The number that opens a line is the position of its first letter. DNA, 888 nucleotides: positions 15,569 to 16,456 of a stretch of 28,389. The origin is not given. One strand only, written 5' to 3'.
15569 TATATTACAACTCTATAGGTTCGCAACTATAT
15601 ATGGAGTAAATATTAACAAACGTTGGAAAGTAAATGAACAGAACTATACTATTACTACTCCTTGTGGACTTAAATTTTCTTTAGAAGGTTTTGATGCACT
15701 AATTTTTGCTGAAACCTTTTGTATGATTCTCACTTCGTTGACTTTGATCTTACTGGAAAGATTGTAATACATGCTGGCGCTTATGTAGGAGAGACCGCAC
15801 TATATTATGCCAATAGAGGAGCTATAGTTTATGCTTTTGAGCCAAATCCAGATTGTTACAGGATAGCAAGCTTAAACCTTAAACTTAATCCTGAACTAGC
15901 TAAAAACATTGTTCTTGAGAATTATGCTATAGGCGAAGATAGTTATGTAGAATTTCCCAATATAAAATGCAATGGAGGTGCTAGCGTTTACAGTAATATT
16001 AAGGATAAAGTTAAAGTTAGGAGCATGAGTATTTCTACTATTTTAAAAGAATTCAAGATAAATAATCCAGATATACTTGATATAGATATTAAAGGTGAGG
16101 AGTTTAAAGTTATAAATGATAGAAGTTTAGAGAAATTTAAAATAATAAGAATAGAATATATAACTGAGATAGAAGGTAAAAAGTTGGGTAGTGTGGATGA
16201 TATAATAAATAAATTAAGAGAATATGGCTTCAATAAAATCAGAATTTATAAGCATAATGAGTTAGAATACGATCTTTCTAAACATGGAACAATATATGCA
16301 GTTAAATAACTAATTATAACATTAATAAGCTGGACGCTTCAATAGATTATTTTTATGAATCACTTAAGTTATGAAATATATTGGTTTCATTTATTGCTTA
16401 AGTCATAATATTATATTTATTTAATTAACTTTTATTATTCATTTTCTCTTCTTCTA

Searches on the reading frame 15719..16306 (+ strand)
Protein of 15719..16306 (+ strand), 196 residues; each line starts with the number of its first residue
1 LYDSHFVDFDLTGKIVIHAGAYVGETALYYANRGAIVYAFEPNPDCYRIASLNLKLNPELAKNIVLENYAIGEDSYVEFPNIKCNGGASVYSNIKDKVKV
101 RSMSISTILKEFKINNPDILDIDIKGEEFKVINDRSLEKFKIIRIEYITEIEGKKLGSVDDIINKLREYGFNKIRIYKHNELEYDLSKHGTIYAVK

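Call 9: search_protein_families(library=pfam, proteins=[window:15719-16306:+], max_evalue=1)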
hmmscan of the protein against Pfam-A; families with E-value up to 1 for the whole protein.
window:15719-16306:+ (196 aa): 1 family
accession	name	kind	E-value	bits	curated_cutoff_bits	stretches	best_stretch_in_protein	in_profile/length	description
PF05050.19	Methyltransf_21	-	2.1e-20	74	22.7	1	18-171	1-171/173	Methyltransferase FkbM domain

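Call 10: search_protein_families(library=ncbifam, proteins=[window:15719-16306:+], max_evalue=1)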
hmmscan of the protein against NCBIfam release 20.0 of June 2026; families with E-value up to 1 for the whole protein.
window:15719-16306:+ (196 aa): 1 family
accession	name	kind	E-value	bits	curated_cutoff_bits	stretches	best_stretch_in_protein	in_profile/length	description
TIGR01444.1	fkbM_fam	subfamily_domain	9e-24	84.5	37.7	1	16-147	2-142/143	FkbM family methyltransferase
